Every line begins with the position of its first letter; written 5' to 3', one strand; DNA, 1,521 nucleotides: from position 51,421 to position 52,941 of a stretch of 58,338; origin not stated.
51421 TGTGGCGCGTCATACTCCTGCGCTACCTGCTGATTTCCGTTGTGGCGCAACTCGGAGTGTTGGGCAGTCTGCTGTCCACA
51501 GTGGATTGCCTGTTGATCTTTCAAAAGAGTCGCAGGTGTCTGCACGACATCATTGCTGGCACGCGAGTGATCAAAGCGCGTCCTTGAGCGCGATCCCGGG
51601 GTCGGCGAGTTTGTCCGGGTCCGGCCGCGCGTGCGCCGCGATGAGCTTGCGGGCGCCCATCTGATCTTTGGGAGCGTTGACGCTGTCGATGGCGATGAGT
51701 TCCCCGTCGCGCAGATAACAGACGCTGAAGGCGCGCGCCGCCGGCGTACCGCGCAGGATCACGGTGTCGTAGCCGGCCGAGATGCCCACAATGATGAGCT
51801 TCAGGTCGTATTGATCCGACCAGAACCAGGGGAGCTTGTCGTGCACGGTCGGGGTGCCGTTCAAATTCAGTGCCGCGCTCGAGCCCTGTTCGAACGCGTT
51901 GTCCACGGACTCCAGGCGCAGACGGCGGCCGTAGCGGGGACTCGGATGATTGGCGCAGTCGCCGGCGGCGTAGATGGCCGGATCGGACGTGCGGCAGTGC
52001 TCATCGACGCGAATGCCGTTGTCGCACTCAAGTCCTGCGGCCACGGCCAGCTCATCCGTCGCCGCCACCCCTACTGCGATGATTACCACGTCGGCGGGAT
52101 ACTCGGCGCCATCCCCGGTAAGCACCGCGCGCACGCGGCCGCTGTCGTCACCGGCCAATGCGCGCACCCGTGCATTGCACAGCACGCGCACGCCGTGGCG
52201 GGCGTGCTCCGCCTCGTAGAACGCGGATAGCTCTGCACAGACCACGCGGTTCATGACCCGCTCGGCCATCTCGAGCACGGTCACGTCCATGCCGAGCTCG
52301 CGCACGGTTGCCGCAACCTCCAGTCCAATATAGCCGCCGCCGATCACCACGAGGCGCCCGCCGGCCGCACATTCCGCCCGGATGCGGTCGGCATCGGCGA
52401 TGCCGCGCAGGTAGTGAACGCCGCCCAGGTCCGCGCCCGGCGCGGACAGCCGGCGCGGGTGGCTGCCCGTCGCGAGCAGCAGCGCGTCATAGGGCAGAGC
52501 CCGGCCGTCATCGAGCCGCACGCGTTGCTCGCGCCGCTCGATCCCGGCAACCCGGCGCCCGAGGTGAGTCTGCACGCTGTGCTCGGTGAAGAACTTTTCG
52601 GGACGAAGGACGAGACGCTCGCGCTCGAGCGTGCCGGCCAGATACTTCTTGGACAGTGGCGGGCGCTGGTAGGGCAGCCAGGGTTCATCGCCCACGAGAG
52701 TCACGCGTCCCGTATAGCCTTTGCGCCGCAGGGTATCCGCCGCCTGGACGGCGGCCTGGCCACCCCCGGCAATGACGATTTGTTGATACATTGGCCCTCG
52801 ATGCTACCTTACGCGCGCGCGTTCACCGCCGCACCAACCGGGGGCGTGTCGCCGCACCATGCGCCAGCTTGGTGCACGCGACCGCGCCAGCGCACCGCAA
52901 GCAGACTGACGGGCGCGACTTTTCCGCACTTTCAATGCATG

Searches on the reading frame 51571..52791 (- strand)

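Call 57: search_protein_families(library=pfam, proteins=[window:51571-52791:-], max_evalue=0.00001)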
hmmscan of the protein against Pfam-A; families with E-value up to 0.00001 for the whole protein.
window:51571-52791:- (406 aa): 7 families
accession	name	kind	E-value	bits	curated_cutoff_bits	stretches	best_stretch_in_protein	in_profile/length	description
PF07992.20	Pyr_redox_2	-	2.3e-74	250.9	26.1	1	4-303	2-291/291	Pyridine nucleotide-disulphide oxidoreductase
PF14759.12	Reductase_C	-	1.1e-31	109.6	25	1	322-405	1-84/85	Reductase C-terminal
PF00070.33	Pyr_redox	-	8.1e-22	78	22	1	146-225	1-79/82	Pyridine nucleotide-disulphide oxidoreductase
PF01266.30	DAO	-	3.7e-10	40.3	27.9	0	147-177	2-32/353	FAD dependent oxidoreductase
PF13738.12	Pyr_redox_3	-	1.5e-08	34.7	30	0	3-113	165-270/305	Pyridine nucleotide-disulphide oxidoreductase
PF03486.20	HI0933_like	-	3.6e-07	30.3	50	0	147-184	3-40/244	HI0933-like protein Rossmann domain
PF01593.30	Amino_oxidase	-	6.1e-06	26.2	19.8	0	194-243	209-257/443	Flavin containing amine oxidoreductase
